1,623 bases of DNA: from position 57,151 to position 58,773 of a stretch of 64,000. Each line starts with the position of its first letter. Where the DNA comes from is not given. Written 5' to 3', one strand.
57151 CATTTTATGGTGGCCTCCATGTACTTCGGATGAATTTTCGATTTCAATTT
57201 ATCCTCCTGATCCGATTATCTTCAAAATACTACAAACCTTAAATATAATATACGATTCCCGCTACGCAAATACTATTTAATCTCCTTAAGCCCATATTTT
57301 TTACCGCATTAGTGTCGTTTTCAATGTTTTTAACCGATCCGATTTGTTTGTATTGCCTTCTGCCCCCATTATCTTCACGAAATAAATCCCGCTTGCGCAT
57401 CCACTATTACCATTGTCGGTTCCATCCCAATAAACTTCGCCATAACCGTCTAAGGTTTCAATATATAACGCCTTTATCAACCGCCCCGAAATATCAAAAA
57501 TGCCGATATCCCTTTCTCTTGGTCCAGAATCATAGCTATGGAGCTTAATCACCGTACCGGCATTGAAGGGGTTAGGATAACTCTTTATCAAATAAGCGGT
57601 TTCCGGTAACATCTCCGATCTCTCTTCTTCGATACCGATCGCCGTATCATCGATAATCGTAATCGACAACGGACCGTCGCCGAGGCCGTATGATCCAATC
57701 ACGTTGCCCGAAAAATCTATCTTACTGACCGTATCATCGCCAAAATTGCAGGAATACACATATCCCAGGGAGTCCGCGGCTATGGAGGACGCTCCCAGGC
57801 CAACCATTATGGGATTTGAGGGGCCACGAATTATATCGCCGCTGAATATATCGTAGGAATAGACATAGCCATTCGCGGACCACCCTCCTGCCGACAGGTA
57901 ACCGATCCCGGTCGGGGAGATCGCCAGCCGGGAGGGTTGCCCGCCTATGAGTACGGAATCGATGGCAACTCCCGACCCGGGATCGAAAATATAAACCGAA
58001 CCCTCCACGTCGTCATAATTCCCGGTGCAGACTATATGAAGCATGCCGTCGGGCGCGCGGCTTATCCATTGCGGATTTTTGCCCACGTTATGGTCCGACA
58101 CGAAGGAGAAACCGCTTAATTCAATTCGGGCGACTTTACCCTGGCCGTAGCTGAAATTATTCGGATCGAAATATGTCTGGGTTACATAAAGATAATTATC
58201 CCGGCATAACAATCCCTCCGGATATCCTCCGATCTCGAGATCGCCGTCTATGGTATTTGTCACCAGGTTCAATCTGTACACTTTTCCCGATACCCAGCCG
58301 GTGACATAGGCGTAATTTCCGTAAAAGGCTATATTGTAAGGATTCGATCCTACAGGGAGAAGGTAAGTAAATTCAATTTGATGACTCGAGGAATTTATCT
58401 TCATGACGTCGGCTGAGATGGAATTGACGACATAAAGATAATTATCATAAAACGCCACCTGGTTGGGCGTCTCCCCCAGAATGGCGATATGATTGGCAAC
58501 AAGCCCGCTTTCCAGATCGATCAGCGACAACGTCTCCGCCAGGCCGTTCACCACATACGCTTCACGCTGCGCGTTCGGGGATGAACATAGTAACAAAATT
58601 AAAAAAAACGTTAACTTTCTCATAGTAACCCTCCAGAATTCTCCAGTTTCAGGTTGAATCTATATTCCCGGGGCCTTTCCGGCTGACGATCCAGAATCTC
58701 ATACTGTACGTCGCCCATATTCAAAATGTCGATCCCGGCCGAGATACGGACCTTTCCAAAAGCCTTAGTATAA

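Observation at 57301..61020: Cobalamin riboswitch -> BtuB-like TonB receptor -> T9SS-secreted YVTN beta-propeller: a candidate BtuG-like B12-capture protein delivered by type IX secretion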

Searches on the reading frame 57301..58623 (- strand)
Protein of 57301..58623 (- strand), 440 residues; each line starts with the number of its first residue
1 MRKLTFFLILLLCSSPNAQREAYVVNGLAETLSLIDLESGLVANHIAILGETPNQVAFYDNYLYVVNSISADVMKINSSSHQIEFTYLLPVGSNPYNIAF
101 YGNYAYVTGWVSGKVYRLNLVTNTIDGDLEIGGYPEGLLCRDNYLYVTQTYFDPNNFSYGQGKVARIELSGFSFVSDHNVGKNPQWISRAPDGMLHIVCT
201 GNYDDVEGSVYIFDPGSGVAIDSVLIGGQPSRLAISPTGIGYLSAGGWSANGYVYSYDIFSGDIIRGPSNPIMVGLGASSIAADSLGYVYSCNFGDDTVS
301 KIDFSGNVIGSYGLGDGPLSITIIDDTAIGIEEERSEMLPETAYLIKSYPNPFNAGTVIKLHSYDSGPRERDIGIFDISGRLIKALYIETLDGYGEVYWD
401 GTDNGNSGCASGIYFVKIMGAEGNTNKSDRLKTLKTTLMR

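Call 4: search_protein_families(library=pfam, proteins=[window:57301-58623:-], max_evalue=0.01)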
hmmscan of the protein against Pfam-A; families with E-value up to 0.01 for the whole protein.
window:57301-58623:- (440 aa): 2 families
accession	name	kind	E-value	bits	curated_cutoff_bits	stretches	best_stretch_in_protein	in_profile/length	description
PF18962.6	Por_Secre_tail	-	7.2e-05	23.4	27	1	349-425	2-69/75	Secretion system C-terminal sorting domain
PF13860.13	FlgD_ig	-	0.0031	17.9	27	1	373-420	27-75/79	FlgD Ig-like domain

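Call 5: search_protein_families(library=ncbifam, proteins=[window:57301-58623:-], max_evalue=0.1)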
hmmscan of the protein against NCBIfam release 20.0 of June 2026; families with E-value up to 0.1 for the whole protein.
window:57301-58623:- (440 aa): 13 families
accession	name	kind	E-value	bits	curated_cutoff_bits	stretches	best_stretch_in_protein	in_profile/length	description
TIGR02276.1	beta_rpt_yvtn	repeat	1.2e-10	41.2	27.85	1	287-323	4-41/42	beta-propeller repeat protein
TIGR03866.1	PQQ_ABC_repeats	subfamily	7.6e-09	35.1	287.3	1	12-139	3-131/310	PQQ-dependent catabolism-associated beta-propeller protein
TIGR04183.1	Por_Secre_tail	domain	2.2e-06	27.5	23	1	349-425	2-65/72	T9SS type A sorting domain-containing protein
NF052460.1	L-NosZ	equivalog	2.9e-06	26.1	700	1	61-199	55-191/480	clade III lactonase-type nitrous-oxide reductase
NF052228.1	T9SS_PorZ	equivalog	7e-06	24.7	260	1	349-429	676-751/757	type IX secretion system anionic LPS delivery protein PorZ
NF033707.1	T9SS_sortase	equivalog_domain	6e-05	20.9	420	1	346-428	999-1085/1095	type IX secretion system sortase PorU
NF048007.1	MmpL3Stblzr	equivalog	0.00038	19.7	600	0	192-238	234-278/366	MmpL3/TtfA transport complex stabilizer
NF052323.1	T9SSA_dep_M6i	equivalog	0.00085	17.4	600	1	336-426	950-1032/1043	T9SS-dependent M6-like inactivated metalloprotease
NF038113.1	T9SSA_dep_M36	equivalog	0.0012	17.1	885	1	346-426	793-863/869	T9SS-dependent M36 family metallopeptidase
NF053608.1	Lsa66_OmpA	equivalog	0.0014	17.2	700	1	376-428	184-236/581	fibronectin-binding adhesin Lsa66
NF005176.1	PRK06655.1-1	equivalog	0.019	14.9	230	1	372-427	100-157/197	flagellar hook assembly protein FlgD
NF033206.1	ScyE_fam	subfamily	0.065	12.8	80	0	18-109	82-156/333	ScyD/ScyE family protein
NF009276.0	PRK12633.1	equivalog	0.079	12.7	383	0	373-427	133-188/234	flagellar basal body rod modification protein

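Call 6: search_solved_structures(query=window:57301-58623:-, max_evalue=10, show_alignments=2)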
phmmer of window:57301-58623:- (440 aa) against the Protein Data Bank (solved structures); distinct sequences matched with E-value up to 10: 6.
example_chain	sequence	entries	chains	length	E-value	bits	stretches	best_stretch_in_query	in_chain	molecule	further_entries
1l0q_A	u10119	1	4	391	1.4e-13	53.8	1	22-241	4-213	Surface layer protein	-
8ptf_A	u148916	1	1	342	6.1e-07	32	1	43-211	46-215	YncE family protein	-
8ptd_A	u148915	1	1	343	6.3e-07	31.9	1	43-211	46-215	YncE family protein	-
8blw_B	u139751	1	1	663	1.2e-06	30.9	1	43-266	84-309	YncE family protein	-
3bws_A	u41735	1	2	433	0.8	11.8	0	108-153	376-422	protein Lp49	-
4kuj_A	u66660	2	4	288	0.9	11.6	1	42-120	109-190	Protein kinase, putative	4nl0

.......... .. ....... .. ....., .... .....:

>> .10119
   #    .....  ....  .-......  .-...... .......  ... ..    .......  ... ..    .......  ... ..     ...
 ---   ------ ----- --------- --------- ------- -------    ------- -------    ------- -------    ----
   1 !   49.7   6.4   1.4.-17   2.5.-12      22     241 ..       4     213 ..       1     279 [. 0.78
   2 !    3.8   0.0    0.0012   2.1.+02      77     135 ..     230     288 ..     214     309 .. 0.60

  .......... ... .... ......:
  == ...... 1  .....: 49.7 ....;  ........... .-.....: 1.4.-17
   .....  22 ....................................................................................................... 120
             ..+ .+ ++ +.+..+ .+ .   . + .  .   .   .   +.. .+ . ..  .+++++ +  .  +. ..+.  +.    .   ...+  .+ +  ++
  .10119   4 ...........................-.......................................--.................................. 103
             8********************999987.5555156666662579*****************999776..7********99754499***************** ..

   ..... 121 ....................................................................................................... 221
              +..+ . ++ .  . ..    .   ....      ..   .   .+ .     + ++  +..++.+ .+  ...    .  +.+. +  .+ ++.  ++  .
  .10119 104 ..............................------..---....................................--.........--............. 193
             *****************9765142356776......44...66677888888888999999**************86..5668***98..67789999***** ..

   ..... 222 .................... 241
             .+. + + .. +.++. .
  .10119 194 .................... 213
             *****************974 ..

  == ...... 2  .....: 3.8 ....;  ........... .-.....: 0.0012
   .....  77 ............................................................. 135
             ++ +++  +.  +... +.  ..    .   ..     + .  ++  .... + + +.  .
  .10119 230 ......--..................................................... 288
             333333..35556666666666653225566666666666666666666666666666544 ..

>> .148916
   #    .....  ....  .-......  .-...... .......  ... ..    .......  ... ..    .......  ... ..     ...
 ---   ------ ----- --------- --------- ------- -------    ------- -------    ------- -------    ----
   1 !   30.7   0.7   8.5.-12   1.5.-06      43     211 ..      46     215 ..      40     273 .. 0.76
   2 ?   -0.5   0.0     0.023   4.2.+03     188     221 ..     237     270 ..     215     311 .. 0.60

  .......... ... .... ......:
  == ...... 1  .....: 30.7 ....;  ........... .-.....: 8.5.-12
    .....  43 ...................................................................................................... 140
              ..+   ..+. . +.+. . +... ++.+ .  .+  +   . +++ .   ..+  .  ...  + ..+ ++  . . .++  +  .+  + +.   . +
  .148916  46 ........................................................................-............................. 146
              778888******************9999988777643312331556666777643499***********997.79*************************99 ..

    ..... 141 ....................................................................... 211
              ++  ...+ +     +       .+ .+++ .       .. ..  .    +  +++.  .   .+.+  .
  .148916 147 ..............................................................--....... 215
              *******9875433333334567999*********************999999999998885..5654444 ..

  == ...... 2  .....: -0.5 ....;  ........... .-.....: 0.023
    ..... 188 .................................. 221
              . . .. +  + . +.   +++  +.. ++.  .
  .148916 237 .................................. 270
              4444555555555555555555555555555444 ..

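Call 7: search_protein_families(library=pfam, proteins=[window:57301-58623:-], max_evalue=10)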
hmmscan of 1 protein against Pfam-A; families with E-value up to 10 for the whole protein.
window:57301-58623:- (440 aa): 3 families
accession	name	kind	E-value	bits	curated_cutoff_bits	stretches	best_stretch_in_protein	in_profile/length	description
PF18962.6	Por_Secre_tail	-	7.2e-05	23.4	27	1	349-425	2-69/75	Secretion system C-terminal sorting domain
PF13860.13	FlgD_ig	-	0.0031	17.9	27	1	373-420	27-75/79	FlgD Ig-like domain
PF08309.17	LVIVD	-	0.72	9.7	20.2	1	97-108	6-17/42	LVIVD repeat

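Call 13: find_homologous_proteins(query=window:57301-58623:-, max_evalue=0.00001)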
Query window:57301-58623:- (440 aa): 144 proteins with E <= 0.00001 among 7362 candidates; the best 120 are listed.
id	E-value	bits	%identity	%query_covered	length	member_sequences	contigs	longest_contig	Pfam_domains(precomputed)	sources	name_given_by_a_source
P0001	2.7e-294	994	100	100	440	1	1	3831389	-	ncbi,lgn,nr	ncbi:MAG: T9SS type A sorting domain-containing protein [Candidatus Zixiibacteriota bacterium]|nr:MA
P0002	4.2e-261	885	88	100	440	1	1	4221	PF18962.8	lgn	-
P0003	3.4e-227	773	78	100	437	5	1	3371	PF18962.8,PF13860.13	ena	-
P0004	5.2e-225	766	77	100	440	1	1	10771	PF13860.13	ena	-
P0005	1.3e-214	731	72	99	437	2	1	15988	PF13860.13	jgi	jgi:YVTN family beta-propeller protein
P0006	3.1e-209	714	70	100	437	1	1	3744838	PF18962.8,PF13860.13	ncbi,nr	ncbi:MAG: T9SS type A sorting domain-containing protein [Candidatus Zixiibacteriota bacterium]|nr:MA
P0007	2.3e-206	704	71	100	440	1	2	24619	PF18962.8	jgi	jgi:DNA-binding beta-propeller fold protein YncE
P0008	5.3e-203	693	69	100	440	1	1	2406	-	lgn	-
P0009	4.8e-201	687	70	100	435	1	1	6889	-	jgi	jgi:DNA-binding beta-propeller fold protein YncE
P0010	1.7e-193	662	68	96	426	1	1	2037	PF18962.8,PF13860.13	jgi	jgi:DNA-binding beta-propeller fold protein YncE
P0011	7.9e-190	650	65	100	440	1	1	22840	PF18962.8,PF13860.13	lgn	-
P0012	9.6e-189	646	65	100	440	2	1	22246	PF18962.8,PF13860.13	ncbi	-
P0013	6.8e-188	643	76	86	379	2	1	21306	-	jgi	-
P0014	3.1e-183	628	63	100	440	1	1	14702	PF18962.8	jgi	-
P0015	2.0e-168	579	59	100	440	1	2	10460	-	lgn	-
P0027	2.6e-147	510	54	100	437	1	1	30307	PF18962.8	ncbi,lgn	-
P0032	7.1e-143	495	51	100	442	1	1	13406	PF18962.8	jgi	-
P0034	1.7e-141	490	53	97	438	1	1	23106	PF18962.8,PF21783.3,PF13860.13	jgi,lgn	-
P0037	2.1e-140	487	52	98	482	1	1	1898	PF18962.8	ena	-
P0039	4.8e-140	486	51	99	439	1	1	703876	PF18962.8,PF21783.3,PF13860.13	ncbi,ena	-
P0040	2.8e-139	483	53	100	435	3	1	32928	PF18962.8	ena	-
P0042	8.0e-138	478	50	99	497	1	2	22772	PF18962.8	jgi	jgi:hypothetical protein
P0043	3.3e-136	473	53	100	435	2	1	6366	PF18962.8,PF13860.13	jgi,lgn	-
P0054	9.8e-125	435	48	97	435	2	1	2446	PF18962.8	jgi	-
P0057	3.2e-123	430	48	100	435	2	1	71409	PF18962.8,PF13860.13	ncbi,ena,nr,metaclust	ncbi:MAG: hypothetical protein A2W25_06560 [candidate division Zixibacteria bacterium RBG_16_53_22]|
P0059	1.0e-122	428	49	96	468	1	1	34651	PF18962.8,PF13860.13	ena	-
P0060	2.3e-121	424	47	99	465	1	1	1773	PF18962.8,PF13860.13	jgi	jgi:hypothetical protein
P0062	8.1e-120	419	47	100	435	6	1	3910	PF18962.8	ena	-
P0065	1.7e-113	398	45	97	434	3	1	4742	PF18962.8,PF13860.13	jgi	jgi:YVTN family beta-propeller protein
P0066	5.5e-109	383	47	91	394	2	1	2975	PF18962.8,PF13860.13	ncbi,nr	ncbi:MAG TPA: hypothetical protein DEO84_00605 [candidate division Zixibacteria bacterium]|nr:hypoth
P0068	8.5e-102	359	42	100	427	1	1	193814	PF18962.8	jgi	-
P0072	1.3e-93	333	43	95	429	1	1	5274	PF18962.8,PF13860.13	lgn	-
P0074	2.8e-86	308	39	100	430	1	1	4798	PF18962.8,PF13860.13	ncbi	-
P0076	1.0e-84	303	41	95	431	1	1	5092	PF18962.8,PF13860.13,PF08450.19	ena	-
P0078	1.1e-82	296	40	94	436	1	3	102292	PF18962.8,PF21783.3,PF13860.13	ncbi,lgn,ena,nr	ncbi:T9SS type A sorting domain-containing protein [candidate division WOR-3 bacterium]|nr:T9SS type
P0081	7.4e-78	281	39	95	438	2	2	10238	PF18962.8,PF13860.13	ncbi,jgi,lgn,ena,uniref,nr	ncbi:hypothetical protein CH333_00595 [candidate division WOR-3 bacterium JGI_Cruoil_03_44_89]|unire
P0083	5.2e-73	265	42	80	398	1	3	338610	-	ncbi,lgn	-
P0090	7.8e-68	248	42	70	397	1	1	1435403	-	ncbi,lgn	-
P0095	2.7e-61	226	36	70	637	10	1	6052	PF18962.8,PF16819.12,PF13860.13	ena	-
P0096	2.7e-60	223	35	74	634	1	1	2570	PF18962.8,PF21783.3,PF13860.13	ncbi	-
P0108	4.9e-42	163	34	72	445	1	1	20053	PF17957.8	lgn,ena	-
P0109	3.4e-35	140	28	98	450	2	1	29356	PF18962.8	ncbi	-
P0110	9.7e-32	129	34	67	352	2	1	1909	-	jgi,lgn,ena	-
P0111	2.2e-29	121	32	71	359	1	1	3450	PF21783.3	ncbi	-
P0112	5.8e-28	116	31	71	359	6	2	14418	PF21783.3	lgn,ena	-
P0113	3.7e-11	61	40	27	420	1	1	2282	PF18962.8,PF15902.13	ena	-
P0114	4.4e-10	57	42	20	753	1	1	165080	PF00246.30,PF13585.13,PF20773.6,PF18962.8,PF13860.13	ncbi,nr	ncbi:MAG: T9SS type A sorting domain-containing protein [candidate division Zixibacteria bacterium]|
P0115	1.3e-9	56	33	31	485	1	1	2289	PF13585.13,PF13517.13,PF18962.8,PF13860.13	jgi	-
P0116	4.4e-9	54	41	24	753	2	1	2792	PF00246.30,PF13585.13,PF20773.6,PF18962.8,PF13860.13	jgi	jgi:hypothetical protein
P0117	2.3e-8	52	41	25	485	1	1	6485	PF17164.11,PF18962.8,PF13860.13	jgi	jgi:hypothetical protein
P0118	2.7e-8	51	40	21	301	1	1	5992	PF13585.13,PF18962.8,PF13860.13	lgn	-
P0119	2.8e-8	51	36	32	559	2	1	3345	PF07494.18,PF13585.13,PF18962.8,PF13860.13,PF01436.28,PF06739.18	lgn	-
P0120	6.1e-8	50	34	27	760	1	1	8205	PF01011.29,PF13360.14,PF18962.8,PF13860.13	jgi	jgi:quinoprotein glucose dehydrogenase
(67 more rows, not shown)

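Call 15: find_related_loci(query=A1, collection=genome_contigs, flank=7000)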
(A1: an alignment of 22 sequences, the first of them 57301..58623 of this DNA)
Query A1 (440 aa) in genome_contigs; peptide patterns used: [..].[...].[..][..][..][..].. (x = any residue, [..] = any of these).
126 stretches matched a pattern; 41 encode a relative of the query (tblastn E <= 1e-3); 41 distinct loci.
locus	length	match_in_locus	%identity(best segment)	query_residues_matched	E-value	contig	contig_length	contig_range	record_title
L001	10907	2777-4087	77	1-440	0e+0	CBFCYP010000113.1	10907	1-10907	MAG TPA_asm: uncultured bacterium isolate SRR26215681_binner13_Refined_78 genome assembly, contig: ERZ25073475.5513, who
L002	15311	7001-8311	70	1-440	0e+0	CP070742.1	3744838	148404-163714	MAG: Candidatus Zixiibacteriota bacterium isolate bin38 chromosome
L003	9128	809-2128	65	1-440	0e+0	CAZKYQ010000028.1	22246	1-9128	MAG TPA_asm: uncultured Ignavibacteria bacterium isolate binchicken_co275_126 genome assembly, contig: NODE_2916_length_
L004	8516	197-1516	59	1-440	1e-169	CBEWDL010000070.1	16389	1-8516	MAG TPA_asm: uncultured bacterium isolate SRR12059192_binner23_Refined_3 genome assembly, contig: ERZ26875191.76, whole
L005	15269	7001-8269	58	18-440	7e-163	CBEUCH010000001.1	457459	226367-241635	MAG TPA_asm: uncultured bacterium isolate SRR19160658_binner12_Refined_30 genome assembly, contig: ERZ26800495.1, whole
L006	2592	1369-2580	62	1-404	4e-172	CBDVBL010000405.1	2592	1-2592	MAG TPA_asm: uncultured bacterium isolate SRR22302355_binner13_Refined_64 genome assembly, contig: ERZ25746546.35289, wh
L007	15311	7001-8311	54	1-440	9e-151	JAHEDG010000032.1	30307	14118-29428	MAG: Candidatus Zixiibacteriota bacterium isolate Ww191 NODE_2482_length_30307_cov_4.132644, whole genome shotgun sequen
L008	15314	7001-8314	51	1-435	6e-144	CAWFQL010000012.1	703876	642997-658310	MAG: uncultured candidate division Zixibacteria bacterium isolate MFD05942.bin.1.318 genome assembly, contig: contig_391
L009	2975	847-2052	50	14-418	2e-128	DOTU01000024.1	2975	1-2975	MAG TPA_asm: Candidatus Zixiibacteriota bacterium isolate UBA10806 contig_127859, whole genome shotgun sequence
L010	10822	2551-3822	38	7-435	3e-90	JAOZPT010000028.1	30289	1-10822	MAG: Candidatus Zixiibacteriota bacterium isolate GMC4.metabat2.266 GMC4_1025_length_30289_cov_11.075114, whole genome s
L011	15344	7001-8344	39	9-439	1e-88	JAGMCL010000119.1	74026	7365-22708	MAG: candidate division WOR-3 bacterium isolate RS_17_14 ZL495.bin.14.fa_119, whole genome shotgun sequence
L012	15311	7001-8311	38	1-440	3e-80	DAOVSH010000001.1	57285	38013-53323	MAG TPA_asm: Candidatus Cloacimonadota bacterium isolate CSMAG_1622 CSMAG_1622_k141_598475_length_57285_cov_34.3028, who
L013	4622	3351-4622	36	1-414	4e-77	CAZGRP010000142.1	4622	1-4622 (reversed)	MAG TPA_asm: uncultured Cytophagia bacterium isolate SRP216583_co2_59 genome assembly, contig: NODE_17023_length_4622_co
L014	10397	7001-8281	37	8-440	9e-77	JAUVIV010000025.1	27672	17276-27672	MAG: bacterium isolate CSMAG_437 CSMAG_437_k127_5174614_length_27672_cov_14.0000, whole genome shotgun sequence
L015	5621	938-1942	42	1-330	2e-75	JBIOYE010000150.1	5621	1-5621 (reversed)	MAG: Candidatus Zixiibacteriota bacterium isolate MAG038 k127_5063125, whole genome shotgun sequence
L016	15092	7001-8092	38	1-352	3e-73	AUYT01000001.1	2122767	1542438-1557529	MAG: candidate division Zixibacteria bacterium RBG-1 RBG1_1C00001, whole genome shotgun sequence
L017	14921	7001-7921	42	20-325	4e-69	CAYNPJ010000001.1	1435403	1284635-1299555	MAG TPA_asm: uncultured Ignavibacteria bacterium isolate binchicken_co107_133 genome assembly, contig: NODE_1_length_143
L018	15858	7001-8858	34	1-435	1e-67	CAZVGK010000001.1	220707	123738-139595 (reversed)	MAG TPA_asm: uncultured Gemmatimonadota bacterium isolate binchicken_co211_282 genome assembly, contig: NODE_3_length_22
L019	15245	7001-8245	33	20-439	9e-64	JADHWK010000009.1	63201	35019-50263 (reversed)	MAG: candidate division KSB1 bacterium isolate BS750m-G25 BS-750m-C262, whole genome shotgun sequence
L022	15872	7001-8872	36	4-435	1e-55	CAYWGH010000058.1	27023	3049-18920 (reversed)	MAG TPA_asm: uncultured Cytophagia bacterium isolate binchicken_co107_472 genome assembly, contig: NODE_4428_length_2702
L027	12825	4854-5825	38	1-318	3e-52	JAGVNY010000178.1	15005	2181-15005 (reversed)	MAG: Candidatus Zixiibacteriota bacterium isolate DeMMO3_21 c_000000069433, whole genome shotgun sequence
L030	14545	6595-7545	37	4-317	1e-49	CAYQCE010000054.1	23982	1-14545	MAG TPA_asm: uncultured Ignavibacteria bacterium isolate SRP141376_co4_284 genome assembly, contig: NODE_3764_length_239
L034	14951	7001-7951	34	7-318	1e-46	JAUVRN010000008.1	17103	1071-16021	MAG: Candidatus Zixiibacteriota bacterium isolate CSMAG_715 CSMAG_715_k127_7897895_length_17103_cov_66.0348, whole genom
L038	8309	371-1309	30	13-322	9e-37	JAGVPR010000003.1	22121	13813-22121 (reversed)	MAG: Candidatus Eisenbacteria bacterium isolate DeMMO3_22 c_000000025001, whole genome shotgun sequence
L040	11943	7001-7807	33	16-253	6e-22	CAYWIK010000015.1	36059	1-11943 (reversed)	MAG TPA_asm: uncultured Spirochaetales bacterium isolate binchicken_co8_185 genome assembly, contig: NODE_1334_length_36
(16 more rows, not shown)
